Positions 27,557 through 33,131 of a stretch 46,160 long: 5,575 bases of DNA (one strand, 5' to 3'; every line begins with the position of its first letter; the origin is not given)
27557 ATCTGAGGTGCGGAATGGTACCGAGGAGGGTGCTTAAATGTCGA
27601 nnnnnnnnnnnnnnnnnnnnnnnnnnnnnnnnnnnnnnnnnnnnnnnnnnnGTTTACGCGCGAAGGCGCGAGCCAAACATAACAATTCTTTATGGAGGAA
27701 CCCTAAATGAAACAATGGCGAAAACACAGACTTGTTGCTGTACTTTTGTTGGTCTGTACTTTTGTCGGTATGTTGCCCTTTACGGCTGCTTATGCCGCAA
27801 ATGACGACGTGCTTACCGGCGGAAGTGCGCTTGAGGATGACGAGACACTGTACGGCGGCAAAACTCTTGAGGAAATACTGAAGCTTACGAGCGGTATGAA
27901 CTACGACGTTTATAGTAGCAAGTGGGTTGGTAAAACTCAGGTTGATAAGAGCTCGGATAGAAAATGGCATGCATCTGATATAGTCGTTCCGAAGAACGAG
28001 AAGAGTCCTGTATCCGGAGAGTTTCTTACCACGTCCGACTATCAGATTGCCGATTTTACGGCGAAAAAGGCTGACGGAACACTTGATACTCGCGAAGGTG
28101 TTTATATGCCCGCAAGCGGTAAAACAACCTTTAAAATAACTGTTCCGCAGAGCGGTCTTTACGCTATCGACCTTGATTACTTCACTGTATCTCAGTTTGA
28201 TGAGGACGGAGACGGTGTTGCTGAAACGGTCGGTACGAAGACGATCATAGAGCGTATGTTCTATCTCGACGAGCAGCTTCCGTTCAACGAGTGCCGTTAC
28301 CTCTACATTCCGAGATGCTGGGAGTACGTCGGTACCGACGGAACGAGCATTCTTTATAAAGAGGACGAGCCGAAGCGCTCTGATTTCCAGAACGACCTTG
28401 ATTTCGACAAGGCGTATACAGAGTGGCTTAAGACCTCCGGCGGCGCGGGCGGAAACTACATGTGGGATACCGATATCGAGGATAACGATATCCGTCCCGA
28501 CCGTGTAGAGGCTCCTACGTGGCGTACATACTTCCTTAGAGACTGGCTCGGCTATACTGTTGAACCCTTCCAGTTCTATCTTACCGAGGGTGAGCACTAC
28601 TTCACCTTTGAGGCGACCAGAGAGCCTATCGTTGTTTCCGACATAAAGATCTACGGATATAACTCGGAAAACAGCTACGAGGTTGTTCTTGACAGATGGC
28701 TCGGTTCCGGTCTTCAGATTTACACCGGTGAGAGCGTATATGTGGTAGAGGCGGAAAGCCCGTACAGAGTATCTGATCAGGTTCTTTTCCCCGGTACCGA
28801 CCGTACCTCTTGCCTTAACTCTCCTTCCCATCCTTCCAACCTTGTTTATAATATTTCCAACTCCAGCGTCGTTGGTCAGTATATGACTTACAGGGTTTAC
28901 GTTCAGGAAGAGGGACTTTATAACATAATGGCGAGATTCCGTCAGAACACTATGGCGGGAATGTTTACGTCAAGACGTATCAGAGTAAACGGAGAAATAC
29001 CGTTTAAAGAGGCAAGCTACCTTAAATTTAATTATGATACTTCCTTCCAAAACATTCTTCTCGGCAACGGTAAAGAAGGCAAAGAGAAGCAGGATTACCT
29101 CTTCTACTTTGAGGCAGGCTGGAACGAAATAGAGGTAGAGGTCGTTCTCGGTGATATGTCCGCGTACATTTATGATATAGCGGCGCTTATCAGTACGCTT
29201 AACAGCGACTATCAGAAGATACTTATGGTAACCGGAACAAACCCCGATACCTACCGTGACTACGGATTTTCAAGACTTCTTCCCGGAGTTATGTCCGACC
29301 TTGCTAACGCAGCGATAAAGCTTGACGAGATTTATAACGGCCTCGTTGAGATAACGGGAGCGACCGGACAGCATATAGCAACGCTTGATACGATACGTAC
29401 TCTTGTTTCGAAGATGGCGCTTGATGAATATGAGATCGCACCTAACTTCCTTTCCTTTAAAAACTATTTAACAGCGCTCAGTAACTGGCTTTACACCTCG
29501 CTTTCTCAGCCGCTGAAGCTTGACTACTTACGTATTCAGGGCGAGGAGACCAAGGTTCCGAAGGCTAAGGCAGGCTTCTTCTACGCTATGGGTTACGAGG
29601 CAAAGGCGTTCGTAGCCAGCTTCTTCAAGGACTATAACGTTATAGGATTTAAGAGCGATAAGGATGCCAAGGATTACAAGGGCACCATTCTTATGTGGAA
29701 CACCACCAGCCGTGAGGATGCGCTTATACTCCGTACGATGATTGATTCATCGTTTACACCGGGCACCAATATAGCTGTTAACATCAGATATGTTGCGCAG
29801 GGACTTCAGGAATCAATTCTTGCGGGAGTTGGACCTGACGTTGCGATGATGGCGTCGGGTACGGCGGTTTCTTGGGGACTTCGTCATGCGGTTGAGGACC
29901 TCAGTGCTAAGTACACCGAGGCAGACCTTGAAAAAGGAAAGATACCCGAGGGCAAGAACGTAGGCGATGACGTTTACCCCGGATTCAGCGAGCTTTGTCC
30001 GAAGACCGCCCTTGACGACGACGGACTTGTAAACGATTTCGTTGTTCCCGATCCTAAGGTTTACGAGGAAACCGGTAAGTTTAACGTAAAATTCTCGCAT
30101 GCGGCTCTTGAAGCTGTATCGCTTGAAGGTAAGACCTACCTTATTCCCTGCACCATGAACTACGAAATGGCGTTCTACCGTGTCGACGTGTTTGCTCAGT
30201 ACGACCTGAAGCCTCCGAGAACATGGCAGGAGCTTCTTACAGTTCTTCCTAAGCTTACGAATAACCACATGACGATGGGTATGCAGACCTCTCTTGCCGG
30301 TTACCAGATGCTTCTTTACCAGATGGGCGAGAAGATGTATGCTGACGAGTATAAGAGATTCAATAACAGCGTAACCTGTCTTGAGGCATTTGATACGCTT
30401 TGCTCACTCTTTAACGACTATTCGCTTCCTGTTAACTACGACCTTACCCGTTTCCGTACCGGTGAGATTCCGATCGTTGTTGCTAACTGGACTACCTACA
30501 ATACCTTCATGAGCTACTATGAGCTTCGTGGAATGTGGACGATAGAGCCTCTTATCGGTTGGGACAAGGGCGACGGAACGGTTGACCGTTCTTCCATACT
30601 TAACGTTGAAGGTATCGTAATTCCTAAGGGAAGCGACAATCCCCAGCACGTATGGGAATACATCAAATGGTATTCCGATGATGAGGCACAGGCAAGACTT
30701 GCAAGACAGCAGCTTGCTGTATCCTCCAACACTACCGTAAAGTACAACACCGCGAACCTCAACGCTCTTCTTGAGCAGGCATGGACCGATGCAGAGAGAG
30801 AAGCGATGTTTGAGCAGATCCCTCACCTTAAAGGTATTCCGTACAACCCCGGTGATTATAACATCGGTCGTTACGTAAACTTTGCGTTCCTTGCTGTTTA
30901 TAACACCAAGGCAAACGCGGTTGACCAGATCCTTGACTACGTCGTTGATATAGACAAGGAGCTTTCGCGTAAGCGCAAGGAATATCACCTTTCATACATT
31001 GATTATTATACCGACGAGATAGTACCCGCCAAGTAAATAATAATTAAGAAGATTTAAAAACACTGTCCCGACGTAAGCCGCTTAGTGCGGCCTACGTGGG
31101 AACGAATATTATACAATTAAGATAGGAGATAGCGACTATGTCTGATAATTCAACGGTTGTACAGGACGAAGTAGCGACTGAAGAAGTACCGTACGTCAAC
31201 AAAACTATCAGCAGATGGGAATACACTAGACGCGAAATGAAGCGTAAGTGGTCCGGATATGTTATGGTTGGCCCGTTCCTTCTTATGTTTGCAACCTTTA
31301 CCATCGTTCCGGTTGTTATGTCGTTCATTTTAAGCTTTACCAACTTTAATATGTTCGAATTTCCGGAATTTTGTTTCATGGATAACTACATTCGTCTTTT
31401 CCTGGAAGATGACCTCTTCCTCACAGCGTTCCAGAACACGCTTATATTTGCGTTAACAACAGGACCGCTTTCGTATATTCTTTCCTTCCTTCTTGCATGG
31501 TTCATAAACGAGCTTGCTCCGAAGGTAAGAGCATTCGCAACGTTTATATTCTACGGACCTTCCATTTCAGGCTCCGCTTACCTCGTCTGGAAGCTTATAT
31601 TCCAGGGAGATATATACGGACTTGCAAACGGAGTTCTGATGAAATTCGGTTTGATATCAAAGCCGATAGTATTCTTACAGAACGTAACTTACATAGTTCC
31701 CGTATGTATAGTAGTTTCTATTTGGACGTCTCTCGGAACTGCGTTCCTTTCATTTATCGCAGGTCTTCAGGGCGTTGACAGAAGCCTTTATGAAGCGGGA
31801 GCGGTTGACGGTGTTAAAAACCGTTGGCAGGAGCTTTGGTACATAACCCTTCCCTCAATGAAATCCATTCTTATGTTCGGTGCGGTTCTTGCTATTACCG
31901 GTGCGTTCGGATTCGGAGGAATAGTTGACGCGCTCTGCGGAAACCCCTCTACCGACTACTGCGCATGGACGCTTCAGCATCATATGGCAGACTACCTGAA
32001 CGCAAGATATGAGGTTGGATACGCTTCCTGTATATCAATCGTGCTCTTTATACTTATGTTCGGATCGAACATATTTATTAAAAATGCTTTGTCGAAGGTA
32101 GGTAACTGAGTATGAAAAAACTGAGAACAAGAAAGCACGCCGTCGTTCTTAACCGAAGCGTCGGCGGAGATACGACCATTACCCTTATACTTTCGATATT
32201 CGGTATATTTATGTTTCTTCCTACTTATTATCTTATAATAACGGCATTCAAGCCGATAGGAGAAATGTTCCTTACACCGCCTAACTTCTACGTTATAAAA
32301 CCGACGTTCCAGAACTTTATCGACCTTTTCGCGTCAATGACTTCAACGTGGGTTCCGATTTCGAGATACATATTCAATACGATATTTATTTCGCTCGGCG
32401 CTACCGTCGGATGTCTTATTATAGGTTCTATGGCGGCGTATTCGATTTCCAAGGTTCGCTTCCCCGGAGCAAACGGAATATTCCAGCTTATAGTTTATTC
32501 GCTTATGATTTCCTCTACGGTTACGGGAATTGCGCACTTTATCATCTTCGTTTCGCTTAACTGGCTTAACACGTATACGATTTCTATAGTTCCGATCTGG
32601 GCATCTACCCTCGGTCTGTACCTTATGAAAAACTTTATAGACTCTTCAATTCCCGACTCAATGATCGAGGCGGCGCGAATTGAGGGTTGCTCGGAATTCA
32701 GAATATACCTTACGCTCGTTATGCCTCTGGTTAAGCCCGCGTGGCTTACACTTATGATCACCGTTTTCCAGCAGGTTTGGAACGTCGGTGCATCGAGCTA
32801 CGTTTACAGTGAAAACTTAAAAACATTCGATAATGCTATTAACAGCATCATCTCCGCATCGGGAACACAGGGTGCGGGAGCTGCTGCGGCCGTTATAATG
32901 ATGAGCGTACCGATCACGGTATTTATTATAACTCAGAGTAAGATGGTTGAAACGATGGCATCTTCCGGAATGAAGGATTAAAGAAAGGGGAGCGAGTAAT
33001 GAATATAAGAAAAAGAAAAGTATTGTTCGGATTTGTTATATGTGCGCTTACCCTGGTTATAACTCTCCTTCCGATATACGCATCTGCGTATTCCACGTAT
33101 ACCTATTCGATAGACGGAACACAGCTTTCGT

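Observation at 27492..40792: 13-kb operon without an ATPase or regulator, joining two ABC permease pairs to three giant extracytoplasmic proteins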

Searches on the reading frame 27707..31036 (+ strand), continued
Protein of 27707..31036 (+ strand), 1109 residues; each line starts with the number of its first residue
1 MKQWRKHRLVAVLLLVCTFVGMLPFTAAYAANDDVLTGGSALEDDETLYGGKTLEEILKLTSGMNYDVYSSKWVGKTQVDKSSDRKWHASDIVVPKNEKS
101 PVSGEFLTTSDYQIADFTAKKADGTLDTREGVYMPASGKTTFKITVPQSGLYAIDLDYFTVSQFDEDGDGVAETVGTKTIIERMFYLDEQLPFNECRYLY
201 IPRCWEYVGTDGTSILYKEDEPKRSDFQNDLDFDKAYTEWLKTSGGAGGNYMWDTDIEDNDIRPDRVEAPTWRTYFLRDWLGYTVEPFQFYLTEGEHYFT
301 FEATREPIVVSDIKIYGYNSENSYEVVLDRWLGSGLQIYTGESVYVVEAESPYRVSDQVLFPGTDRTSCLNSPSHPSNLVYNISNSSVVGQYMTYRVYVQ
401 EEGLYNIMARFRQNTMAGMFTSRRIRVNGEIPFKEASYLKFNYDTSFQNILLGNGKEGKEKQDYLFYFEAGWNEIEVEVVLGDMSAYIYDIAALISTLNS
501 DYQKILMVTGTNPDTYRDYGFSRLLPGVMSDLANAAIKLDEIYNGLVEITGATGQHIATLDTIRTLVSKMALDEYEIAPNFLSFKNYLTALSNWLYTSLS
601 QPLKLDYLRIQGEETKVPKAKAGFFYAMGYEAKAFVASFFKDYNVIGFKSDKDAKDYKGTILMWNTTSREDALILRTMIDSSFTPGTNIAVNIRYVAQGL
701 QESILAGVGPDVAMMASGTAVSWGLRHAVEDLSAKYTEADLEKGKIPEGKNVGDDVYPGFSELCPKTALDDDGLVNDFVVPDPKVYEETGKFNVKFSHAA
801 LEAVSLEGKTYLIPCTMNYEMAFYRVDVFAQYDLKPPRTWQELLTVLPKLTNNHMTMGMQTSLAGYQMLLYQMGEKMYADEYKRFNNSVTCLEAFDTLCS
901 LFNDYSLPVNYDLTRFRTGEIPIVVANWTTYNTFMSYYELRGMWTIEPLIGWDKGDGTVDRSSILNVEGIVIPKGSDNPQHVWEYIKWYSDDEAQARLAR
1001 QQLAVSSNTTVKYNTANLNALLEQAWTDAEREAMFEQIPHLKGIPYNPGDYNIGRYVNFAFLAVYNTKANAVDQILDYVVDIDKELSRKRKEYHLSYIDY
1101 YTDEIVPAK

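Call 81: fold_search(model_id=the predicted structure, library=pdb)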
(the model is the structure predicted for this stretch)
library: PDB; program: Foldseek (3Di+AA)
matches with E <= 10: 1408; with E <= 0.001: 990
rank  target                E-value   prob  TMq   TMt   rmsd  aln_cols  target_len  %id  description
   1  5ci5_B                6.9e-17  1.00  0.27  0.68   6.1       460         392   17  Crystal Structure of an ABC transporter Solute Binding Protein from Thermotoga Lettingae TMO (Tlet_1705, TARGET EFI-51 (released 2015-07-22)
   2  9xf5_A                6.6e-16  1.00  0.28  0.74   5.6       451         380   16  Cycloisomaltooligosaccharide binding protein in complex with cycloisomaltooctaose (released 2026-03-25)
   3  5f7v_A                9.1e-16  1.00  0.27  0.69   6.0       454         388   16  ABC substrate-binding protein Lmo0181 from Listeria monocytogenes in complex with cycloalternan (released 2016-09-07)
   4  5ysf_A                1.1e-15  1.00  0.28  0.72   5.9       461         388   16  Crystal structure of beta-1,2-glucooligosaccharide binding protein in complex with sophoropentaose (released 2018-05-02)
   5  5ci5_A                2.0e-15  1.00  0.27  0.67   6.3       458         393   17  Crystal Structure of an ABC transporter Solute Binding Protein from Thermotoga Lettingae TMO (Tlet_1705, TARGET EFI-51 (released 2015-07-22)
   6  5ysd_B                2.0e-15  1.00  0.28  0.72   5.9       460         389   16  Crystal structure of beta-1,2-glucooligosaccharide binding protein in complex with sophorotriose (released 2018-05-02)
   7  9xfu_A                2.3e-15  1.00  0.28  0.72   5.6       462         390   16  Cycloisomaltooligosaccharide binding protein in complex with isomaltoheptaose (released 2026-03-25)
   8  5yse_B                2.5e-15  1.00  0.28  0.72   5.8       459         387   16  Crystal structure of beta-1,2-glucooligosaccharide binding protein in complex with sophorotetraose (released 2018-05-02)
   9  5ysb_A                2.7e-15  1.00  0.29  0.78   5.0       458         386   15  Crystal structure of beta-1,2-glucooligosaccharide binding protein in ligand-free form (released 2018-05-02)
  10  5ysd_A                3.0e-15  1.00  0.28  0.73   5.5       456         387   17  Crystal structure of beta-1,2-glucooligosaccharide binding protein in complex with sophorotriose (released 2018-05-02)
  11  5ysb_B                3.6e-15  1.00  0.29  0.79   4.8       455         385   15  Crystal structure of beta-1,2-glucooligosaccharide binding protein in ligand-free form (released 2018-05-02)
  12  5yse_A                3.6e-15  1.00  0.28  0.74   5.5       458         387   17  Crystal structure of beta-1,2-glucooligosaccharide binding protein in complex with sophorotetraose (released 2018-05-02)
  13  2fnc_A                4.0e-15  1.00  0.27  0.70   5.9       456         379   14  Thermotoga maritima maltotriose binding protein bound with maltotriose. (released 2007-01-16)
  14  4r9f_A                7.1e-15  1.00  0.26  0.64   6.3       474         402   16  CpMnBP1 with Mannobiose Bound (released 2014-10-29)
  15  6dtu_A                1.1e-14  1.00  0.26  0.66   6.2       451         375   15  Maltotetraose bound T. maritima MalE1 (released 2018-09-19)
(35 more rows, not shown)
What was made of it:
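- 27707..31036 (+): Giant solute-binding protein (1109 aa): signal peptide or anchor without a lipobox, two beta-sandwich modules (about 50-320 and 324-480), a four-helix bundle (484-599) and a CUT1-type oligosaccharide-binding SBP domain (600-1109). Foldseek matches oligosaccharide-binding proteins at TM 0.64-0.79 (call 81).
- The SBP domain resembles binders of dietary oligosaccharides (call 81).
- Tried and rejected: The whole-chain fold search of the SBP model was dominated by the SBP domain, so the N-terminal modules stay unassigned (call 81).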

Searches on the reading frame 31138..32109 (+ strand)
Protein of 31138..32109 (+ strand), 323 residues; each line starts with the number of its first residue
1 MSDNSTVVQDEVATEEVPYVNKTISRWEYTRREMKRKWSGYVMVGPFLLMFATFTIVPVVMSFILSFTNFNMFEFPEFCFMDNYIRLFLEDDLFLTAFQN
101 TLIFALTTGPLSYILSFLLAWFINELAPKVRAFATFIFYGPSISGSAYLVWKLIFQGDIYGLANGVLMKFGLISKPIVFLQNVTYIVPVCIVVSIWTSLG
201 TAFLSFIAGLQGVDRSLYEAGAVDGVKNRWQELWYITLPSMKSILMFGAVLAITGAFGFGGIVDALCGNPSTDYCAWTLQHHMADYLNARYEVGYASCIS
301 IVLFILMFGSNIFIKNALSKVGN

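Call 3: search_protein_families(library=pfam, proteins=[window:31138-32109:+], max_evalue=0.01)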
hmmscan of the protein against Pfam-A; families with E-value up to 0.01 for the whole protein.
window:31138-32109:+ (323 aa): 1 family
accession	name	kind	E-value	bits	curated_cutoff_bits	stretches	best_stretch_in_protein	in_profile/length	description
PF00528.27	BPD_transp_1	-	1.5e-08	35.1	26.4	1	109-314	30-175/184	Binding-protein-dependent transport system inner membrane component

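Call 5: search_protein_families(library=ncbifam, proteins=[window:31138-32109:+], max_evalue=0.01)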
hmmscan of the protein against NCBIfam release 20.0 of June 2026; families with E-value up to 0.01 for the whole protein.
window:31138-32109:+ (323 aa): 10 families
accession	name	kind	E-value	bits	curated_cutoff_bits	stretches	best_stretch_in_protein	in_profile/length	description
NF007852.0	PRK10561.1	equivalog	1.3e-16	61.4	335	1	31-306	5-276/295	sn-glycerol-3-phosphate ABC transporter permease UgpA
NF007044.0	PRK09497.1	equivalog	2.4e-14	53.5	348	1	49-307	17-264/285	spermidine/putrescine ABC transporter permease PotB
NF040931.1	ABC_arch_GlcT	equivalog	1.2e-11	44.8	360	1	49-259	6-214/278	glucose ABC transporter permease GlcT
NF007963.0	PRK10683.1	equivalog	2.4e-07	30.5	489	1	79-311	81-302/317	putrescine ABC transporter permease PotH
TIGR02140.1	permease_CysW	equivalog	9e-07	28.6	329.1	1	81-303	33-243/261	sulfate ABC transporter permease subunit CysW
TIGR00969.1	3a0106s02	subfamily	2.7e-05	23.8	240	1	82-305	48-257/272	sulfate ABC transporter permease subunit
NF008620.0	PRK11602.1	equivalog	3.7e-05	23.1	442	1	32-318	11-272/291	sulfate/thiosulfate ABC transporter permease CysW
TIGR02139.1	permease_CysT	equivalog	0.00021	21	246.1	1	196-313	141-254/265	sulfate ABC transporter permease subunit CysT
TIGR01581.1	Mo_ABC_porter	hypoth_equivalog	0.00033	20.2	210.3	1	189-305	105-217/225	ABC transporter permease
TIGR02141.1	modB_ABC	equivalog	0.00046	19.9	182.6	1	171-307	63-195/208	molybdate ABC transporter permease subunit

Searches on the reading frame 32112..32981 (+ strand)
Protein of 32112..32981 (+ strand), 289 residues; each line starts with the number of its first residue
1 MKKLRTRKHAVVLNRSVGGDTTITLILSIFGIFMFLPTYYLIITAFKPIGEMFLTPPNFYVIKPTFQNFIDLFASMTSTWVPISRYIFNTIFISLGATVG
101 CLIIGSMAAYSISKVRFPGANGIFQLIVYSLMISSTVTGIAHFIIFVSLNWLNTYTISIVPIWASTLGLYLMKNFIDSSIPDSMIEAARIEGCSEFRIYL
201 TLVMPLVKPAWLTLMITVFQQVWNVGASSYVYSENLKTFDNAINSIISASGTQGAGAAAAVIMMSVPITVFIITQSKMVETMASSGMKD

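Call 3: search_protein_families(library=pfam, proteins=[window:32112-32981:+], max_evalue=0.01)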
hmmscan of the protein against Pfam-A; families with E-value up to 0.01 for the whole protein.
window:32112-32981:+ (289 aa): 1 family
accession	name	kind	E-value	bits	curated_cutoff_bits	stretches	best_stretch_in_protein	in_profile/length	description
PF00528.27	BPD_transp_1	-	1.3e-09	38.5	26.4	1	103-273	3-173/184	Binding-protein-dependent transport system inner membrane component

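Call 5: search_protein_families(library=ncbifam, proteins=[window:32112-32981:+], max_evalue=0.01)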
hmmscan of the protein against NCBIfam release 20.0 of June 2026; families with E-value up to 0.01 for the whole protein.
window:32112-32981:+ (289 aa): 12 families
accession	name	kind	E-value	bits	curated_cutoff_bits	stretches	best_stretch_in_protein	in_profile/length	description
NF008210.0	PRK10973.1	equivalog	1.5e-21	77.3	297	1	25-283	16-277/281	sn-glycerol-3-phosphate ABC transporter permease UgpE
NF040932.1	ABC_arch_GlcU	equivalog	1e-20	74.5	340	1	23-282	5-264/272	glucose ABC transporter permease GlcU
NF008231.0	PRK10998.1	equivalog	6.4e-13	48.9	261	1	75-289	73-296/296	maltose ABC transporter permease MalG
NF007047.0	PRK09500.1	equivalog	2.2e-07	30.8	326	1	89-276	62-250/257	spermidine/putrescine ABC transporter permease PotC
NF011624.0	PRK15050.1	equivalog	1.2e-06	27.8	247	2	83-159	71-147/297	2-aminoethylphosphonate ABC transporter permease subunit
TIGR01581.1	Mo_ABC_porter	hypoth_equivalog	4.1e-06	26.4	210.3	1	92-220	28-169/225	ABC transporter permease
TIGR02141.1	modB_ABC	equivalog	2e-05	24.3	182.6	1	92-274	5-200/208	molybdate ABC transporter permease subunit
TIGR02140.1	permease_CysW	equivalog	0.00016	21.3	329.1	1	51-273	14-251/261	sulfate ABC transporter permease subunit CysW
NF006939.0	PRK09421.1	equivalog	0.00021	20.8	262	1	91-282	16-223/230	molybdate ABC transporter permease subunit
NF040839.1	tungstate_WtpB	equivalog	0.0027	17.4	340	0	68-274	29-244/251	tungstate ABC transporter permease WtpB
NF007852.0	PRK10561.1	equivalog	0.0041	17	335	0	159-217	163-221/295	sn-glycerol-3-phosphate ABC transporter permease UgpA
TIGR03226.1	PhnU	equivalog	0.0057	16.2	283.45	0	180-273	205-299/311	2-aminoethylphosphonate ABC transporter permease subunit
